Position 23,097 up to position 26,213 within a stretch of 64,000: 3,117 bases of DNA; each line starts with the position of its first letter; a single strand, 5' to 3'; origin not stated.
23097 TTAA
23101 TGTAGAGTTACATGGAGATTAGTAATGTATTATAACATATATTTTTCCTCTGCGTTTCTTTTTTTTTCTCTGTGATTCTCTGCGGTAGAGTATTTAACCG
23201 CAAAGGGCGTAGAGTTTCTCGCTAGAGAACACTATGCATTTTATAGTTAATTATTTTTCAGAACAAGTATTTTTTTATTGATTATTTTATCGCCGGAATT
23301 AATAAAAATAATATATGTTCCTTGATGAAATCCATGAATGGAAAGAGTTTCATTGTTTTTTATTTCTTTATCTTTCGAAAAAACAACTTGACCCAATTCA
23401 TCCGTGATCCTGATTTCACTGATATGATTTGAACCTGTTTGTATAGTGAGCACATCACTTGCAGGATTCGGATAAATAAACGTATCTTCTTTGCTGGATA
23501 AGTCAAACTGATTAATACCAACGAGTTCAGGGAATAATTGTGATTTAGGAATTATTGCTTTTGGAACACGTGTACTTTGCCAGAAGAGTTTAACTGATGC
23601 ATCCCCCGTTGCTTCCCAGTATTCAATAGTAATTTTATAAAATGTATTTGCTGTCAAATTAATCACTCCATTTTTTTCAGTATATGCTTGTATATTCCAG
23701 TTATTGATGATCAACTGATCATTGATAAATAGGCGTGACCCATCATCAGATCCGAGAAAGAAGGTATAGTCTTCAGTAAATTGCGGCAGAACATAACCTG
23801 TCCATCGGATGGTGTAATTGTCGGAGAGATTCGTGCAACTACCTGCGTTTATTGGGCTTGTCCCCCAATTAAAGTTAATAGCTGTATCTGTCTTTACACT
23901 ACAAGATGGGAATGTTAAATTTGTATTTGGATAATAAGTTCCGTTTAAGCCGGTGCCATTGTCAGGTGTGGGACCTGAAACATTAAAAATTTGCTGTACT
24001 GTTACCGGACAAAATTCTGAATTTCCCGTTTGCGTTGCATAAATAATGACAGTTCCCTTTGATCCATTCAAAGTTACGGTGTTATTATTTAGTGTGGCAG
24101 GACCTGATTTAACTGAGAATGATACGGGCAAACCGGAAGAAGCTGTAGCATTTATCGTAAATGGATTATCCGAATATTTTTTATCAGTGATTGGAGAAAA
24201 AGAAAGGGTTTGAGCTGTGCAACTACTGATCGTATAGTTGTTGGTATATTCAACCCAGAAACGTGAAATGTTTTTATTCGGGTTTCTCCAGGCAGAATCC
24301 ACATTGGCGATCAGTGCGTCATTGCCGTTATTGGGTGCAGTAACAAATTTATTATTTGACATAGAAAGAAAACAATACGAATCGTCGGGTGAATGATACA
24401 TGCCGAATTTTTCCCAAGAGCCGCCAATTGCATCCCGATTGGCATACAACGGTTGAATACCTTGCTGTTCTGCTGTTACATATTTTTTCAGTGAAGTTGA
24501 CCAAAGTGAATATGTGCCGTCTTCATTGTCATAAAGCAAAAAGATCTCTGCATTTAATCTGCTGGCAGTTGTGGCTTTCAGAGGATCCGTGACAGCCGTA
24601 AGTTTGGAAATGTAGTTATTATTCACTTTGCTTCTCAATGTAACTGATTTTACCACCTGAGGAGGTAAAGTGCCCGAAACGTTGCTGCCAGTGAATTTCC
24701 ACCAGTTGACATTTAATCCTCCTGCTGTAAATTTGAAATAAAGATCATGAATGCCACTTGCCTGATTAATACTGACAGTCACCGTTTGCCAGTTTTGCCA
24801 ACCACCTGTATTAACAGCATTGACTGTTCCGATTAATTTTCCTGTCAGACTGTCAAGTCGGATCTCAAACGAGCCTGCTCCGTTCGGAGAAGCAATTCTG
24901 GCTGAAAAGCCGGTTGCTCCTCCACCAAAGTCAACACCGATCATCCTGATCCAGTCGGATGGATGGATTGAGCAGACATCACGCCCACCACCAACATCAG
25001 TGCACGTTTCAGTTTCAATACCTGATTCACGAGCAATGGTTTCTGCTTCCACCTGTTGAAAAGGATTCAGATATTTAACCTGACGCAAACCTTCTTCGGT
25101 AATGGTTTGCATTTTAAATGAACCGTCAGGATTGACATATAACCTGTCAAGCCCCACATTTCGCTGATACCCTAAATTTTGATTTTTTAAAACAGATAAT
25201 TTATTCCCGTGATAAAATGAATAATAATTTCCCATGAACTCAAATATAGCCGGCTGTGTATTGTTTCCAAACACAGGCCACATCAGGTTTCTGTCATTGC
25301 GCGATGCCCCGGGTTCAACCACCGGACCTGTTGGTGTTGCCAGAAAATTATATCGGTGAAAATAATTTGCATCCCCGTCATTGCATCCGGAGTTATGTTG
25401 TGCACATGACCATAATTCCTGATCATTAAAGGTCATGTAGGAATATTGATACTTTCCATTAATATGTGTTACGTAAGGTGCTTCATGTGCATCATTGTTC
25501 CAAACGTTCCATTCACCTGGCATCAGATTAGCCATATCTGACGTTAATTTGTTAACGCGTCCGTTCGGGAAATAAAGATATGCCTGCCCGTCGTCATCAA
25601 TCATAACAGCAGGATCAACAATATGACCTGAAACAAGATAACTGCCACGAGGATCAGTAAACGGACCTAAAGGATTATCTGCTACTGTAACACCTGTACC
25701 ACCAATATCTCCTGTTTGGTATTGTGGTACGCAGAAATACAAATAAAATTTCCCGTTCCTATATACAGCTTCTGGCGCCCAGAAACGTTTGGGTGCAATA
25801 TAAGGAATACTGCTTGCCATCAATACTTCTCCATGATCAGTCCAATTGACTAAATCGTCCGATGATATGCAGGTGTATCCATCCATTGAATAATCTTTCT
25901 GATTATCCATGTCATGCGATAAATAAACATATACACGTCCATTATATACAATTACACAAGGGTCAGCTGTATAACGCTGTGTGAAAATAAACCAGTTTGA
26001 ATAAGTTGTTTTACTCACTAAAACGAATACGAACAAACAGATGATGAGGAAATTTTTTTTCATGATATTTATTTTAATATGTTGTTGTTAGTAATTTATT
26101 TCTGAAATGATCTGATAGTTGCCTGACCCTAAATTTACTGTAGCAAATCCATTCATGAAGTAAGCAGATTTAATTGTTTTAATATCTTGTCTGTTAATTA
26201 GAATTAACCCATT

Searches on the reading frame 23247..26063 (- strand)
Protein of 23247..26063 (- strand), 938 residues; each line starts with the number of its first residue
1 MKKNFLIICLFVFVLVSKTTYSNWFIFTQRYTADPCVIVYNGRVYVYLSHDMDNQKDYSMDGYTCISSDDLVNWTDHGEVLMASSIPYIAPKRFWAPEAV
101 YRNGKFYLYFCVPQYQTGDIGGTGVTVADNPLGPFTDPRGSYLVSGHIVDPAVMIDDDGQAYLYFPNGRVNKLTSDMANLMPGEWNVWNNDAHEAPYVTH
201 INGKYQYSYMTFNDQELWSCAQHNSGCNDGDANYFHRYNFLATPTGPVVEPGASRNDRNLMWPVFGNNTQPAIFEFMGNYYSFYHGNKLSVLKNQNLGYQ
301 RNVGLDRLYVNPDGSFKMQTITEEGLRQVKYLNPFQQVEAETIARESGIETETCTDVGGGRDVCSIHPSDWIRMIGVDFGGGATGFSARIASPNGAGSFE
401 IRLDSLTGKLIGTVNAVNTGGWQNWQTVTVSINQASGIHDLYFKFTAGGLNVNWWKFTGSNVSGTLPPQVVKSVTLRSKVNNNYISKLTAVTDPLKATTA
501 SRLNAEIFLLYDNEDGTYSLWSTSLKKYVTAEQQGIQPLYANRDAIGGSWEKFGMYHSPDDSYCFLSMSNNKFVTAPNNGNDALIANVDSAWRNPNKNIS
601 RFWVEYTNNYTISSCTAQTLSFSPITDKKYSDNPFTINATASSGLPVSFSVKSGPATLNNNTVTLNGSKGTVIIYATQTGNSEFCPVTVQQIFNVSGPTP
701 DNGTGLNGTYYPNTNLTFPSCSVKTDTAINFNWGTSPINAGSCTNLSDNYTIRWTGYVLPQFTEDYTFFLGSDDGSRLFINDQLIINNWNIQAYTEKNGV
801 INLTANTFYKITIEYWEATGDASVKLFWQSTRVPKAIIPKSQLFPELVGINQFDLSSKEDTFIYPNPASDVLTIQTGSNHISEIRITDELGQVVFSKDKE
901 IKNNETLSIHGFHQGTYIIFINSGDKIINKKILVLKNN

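Call 92: search_protein_families(library=pfam, proteins=[window:23247-26063:-], max_evalue=0.000001)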
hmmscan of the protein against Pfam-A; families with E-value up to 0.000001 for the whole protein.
window:23247-26063:- (938 aa): 5 families
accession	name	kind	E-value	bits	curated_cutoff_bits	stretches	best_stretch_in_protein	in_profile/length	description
PF03422.21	CBM_6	-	6.4e-35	120.6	28.9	1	339-458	1-124/125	Carbohydrate binding module (family 6)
PF04616.20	Glyco_hydro_43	-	6.6e-29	101.6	32.2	1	31-315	9-287/288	Glycosyl hydrolases family 43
PF07691.17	PA14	-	2.1e-23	83.2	24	1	704-840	3-145/147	PA14 domain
PF18962.6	Por_Secre_tail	-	3.5e-13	50.1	27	1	863-934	1-75/75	Secretion system C-terminal sorting domain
PF18099.7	CBM_35_2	-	2.4e-11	44.1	23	1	346-456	2-111/112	Carbohydrate binding module (family 35)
